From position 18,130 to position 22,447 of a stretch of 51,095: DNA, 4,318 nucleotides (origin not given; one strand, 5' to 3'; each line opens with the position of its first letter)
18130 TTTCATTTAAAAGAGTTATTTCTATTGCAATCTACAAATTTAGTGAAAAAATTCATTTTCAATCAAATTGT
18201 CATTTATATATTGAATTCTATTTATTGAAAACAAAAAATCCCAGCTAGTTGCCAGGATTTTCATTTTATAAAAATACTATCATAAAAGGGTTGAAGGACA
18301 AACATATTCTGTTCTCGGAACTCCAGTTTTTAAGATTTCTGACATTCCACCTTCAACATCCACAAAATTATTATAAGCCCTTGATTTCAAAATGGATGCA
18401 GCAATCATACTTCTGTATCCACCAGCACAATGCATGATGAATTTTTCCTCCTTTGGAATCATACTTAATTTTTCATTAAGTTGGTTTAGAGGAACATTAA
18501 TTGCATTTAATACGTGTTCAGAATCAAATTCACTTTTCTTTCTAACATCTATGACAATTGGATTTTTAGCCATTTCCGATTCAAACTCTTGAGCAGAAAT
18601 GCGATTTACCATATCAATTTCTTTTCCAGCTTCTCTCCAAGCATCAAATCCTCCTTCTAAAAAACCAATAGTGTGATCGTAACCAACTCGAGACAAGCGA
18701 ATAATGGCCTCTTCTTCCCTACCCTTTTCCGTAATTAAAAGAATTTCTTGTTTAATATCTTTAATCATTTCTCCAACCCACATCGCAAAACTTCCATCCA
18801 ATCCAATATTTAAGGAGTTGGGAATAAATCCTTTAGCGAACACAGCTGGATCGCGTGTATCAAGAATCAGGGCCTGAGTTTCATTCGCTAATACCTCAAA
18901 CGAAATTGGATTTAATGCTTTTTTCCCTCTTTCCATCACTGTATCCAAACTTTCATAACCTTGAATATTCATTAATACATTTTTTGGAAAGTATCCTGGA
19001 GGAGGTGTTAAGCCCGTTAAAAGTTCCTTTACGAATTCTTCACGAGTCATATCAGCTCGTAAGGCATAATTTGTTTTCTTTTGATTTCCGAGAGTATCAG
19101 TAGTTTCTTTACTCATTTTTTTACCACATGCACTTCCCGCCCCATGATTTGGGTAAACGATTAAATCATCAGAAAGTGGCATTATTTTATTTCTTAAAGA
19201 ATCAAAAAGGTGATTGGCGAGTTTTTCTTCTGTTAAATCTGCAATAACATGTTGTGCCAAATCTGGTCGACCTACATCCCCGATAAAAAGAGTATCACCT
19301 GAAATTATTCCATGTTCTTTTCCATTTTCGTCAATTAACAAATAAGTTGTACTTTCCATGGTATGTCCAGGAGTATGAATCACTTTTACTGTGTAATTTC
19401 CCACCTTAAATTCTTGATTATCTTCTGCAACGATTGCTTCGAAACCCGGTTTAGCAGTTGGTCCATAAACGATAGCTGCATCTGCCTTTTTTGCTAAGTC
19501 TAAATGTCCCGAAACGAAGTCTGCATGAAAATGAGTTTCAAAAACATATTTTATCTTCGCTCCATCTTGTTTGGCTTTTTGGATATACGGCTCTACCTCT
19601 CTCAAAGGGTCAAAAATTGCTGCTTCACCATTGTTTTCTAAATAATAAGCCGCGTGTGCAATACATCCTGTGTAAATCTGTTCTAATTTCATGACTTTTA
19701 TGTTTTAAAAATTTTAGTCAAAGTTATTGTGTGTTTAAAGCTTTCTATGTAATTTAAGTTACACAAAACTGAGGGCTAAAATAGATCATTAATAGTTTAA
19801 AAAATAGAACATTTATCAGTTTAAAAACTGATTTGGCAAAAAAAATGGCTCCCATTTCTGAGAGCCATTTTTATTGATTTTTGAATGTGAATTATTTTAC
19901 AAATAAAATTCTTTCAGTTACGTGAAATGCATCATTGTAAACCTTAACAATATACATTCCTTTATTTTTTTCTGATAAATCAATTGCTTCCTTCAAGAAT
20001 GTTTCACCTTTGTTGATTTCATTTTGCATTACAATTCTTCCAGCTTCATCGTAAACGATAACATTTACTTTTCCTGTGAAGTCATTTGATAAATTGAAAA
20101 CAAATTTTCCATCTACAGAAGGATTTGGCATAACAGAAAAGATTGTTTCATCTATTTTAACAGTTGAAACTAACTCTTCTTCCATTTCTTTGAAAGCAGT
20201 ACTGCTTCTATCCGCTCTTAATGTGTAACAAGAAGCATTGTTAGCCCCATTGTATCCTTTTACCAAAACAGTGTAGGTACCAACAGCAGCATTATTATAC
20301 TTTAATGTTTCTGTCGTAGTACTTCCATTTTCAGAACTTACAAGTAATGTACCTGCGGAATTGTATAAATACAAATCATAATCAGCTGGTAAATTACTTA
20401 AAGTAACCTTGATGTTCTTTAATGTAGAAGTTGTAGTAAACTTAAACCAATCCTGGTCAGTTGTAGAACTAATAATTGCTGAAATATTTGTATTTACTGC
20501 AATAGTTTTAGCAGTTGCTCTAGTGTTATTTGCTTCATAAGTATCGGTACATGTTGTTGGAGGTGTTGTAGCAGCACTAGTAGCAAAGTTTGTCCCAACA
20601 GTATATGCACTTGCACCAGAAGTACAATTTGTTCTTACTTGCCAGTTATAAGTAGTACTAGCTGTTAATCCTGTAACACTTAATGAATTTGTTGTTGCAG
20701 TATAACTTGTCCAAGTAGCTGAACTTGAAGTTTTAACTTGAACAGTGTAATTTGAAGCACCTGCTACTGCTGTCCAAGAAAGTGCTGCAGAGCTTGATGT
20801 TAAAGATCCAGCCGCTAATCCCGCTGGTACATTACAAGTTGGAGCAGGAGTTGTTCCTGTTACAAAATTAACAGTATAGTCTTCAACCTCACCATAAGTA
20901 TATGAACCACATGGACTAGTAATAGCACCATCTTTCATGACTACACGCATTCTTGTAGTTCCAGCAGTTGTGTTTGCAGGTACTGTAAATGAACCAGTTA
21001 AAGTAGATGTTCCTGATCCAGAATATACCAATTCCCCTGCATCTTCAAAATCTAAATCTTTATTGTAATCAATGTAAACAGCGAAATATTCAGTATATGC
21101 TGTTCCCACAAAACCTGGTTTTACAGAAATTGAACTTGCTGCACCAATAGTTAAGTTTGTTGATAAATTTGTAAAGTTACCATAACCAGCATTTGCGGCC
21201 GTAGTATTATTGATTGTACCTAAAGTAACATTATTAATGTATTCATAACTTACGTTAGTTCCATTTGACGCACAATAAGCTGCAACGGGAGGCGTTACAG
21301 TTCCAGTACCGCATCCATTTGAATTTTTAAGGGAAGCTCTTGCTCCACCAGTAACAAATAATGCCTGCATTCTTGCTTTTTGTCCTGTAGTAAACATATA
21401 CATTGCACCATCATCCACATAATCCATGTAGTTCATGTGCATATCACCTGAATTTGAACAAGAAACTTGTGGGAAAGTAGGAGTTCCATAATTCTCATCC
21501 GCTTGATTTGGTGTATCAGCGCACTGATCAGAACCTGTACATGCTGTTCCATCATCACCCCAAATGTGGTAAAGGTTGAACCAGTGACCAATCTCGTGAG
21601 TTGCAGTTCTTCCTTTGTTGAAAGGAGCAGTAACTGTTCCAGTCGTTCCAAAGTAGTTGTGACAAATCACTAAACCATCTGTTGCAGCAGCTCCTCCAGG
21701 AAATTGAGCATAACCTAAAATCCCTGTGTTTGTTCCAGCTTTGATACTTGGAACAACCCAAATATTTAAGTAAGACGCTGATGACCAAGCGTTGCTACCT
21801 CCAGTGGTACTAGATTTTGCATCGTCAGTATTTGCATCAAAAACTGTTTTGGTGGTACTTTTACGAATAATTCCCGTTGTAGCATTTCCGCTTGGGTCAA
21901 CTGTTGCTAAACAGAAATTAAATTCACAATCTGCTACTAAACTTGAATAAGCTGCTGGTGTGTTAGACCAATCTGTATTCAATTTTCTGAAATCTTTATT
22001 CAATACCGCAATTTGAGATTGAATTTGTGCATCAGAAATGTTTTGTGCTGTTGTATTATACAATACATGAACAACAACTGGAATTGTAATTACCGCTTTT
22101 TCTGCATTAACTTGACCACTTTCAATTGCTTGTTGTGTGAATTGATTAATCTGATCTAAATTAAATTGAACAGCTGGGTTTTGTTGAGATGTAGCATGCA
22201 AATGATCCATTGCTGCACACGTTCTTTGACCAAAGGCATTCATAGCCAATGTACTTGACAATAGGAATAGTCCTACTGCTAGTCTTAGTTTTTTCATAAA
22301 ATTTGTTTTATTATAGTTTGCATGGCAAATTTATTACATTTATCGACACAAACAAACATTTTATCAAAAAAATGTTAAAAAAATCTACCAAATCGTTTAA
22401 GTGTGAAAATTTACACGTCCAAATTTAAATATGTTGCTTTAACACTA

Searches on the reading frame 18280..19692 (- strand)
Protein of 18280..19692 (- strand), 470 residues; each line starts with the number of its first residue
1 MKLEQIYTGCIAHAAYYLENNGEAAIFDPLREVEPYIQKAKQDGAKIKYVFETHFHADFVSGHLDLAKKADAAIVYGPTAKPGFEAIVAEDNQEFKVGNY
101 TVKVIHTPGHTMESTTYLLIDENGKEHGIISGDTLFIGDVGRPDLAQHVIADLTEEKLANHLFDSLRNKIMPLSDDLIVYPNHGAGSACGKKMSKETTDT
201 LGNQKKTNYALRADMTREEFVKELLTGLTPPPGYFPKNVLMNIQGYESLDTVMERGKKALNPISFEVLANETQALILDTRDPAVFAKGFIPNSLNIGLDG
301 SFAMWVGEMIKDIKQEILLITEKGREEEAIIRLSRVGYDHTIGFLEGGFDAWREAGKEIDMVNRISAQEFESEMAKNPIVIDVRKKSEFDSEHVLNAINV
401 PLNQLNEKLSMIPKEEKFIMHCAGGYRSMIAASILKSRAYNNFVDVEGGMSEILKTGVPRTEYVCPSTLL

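Call 56: search_protein_families(library=ncbifam, proteins=[window:18280-19692:-], max_evalue=0.00001)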
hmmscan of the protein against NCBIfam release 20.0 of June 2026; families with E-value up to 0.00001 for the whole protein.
window:18280-19692:- (470 aa): 20 families
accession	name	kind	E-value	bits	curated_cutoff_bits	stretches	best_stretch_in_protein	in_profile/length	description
NF006444.0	PRK08762.1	equivalog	5.1e-21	74.8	449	2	360-460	12-114/387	molybdopterin-synthase adenylyltransferase MoeB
TIGR03413.1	GSH_gloB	equivalog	5.3e-18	65.3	200.8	1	18-142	15-135/248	hydroxyacylglutathione hydrolase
NF045521.1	rhoda_near_glyco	subfamily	2.7e-16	59.7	145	1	361-457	16-112/144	rhodanese homology domain-containing protein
NF040641.1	bifunc_ST_SDO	equivalog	1.2e-12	47.4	625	1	90-223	263-378/423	bifunctional sulfur transferase/dioxygenase Blh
NF001195.0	PRK00162.1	equivalog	4.5e-12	46.2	102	0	362-454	4-97/108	thiosulfate sulfurtransferase GlpE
NF007597.0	PRK10241.1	equivalog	7e-12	45.2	421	1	19-142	19-136/251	hydroxyacylglutathione hydrolase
NF001133.1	PRK00142.1-1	equivalog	4.1e-10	39.6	170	1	362-455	105-205/229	oxygen-dependent tRNA uridine(34) hydroxylase TrhO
NF008750.0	PRK11784.1-2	equivalog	7.9e-10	38.3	241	0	370-404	8-42/346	tRNA 2-selenouridine(34) synthase MnmH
NF005902.0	PRK07878.1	equivalog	1.6e-09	37.1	647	1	365-451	289-379/392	adenylyltransferase/sulfurtransferase MoeZ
NF007627.0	PRK10287.1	equivalog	1.7e-09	37.8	102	1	380-453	23-97/104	thiosulfate sulfurtransferase PspE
TIGR04271.1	ThiI_C_thiazole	equivalog_domain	1.9e-08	34.3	70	1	363-443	12-96/101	thiazole biosynthesis protein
NF041804.1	MBL_fold_SolJ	exception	1.9e-08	33.8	350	1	21-186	28-181/224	solanimycin biosynthesis MBL-fold hydrolase SolJ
NF033105.1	bla_subclass_B3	equivalog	3e-08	33.3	240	0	88-223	124-253/257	subclass B3 metallo-beta-lactamase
TIGR02981.1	phageshock_pspE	exception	3.8e-08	33.5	126.3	1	380-453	21-95/101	thiosulfate sulfurtransferase PspE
NF012229.1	bla_class_B_core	domain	1.5e-07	31.7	100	1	36-118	41-137/139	metallo-beta-lactamase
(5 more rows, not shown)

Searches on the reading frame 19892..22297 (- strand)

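Call 56: search_protein_families(library=ncbifam, proteins=[window:19892-22297:-], max_evalue=0.00001)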
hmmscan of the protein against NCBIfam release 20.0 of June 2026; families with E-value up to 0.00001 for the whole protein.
window:19892-22297:- (801 aa): 2 families
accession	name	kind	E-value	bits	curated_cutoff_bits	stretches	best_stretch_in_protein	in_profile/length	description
TIGR03952.1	metzin_BF0631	equivalog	1.8e-13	50.3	208.1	1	39-210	17-184/351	zinc-dependent metalloproteinase lipoprotein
TIGR04183.1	Por_Secre_tail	domain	1.5e-10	40.9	23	1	722-798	1-70/72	T9SS type A sorting domain-containing protein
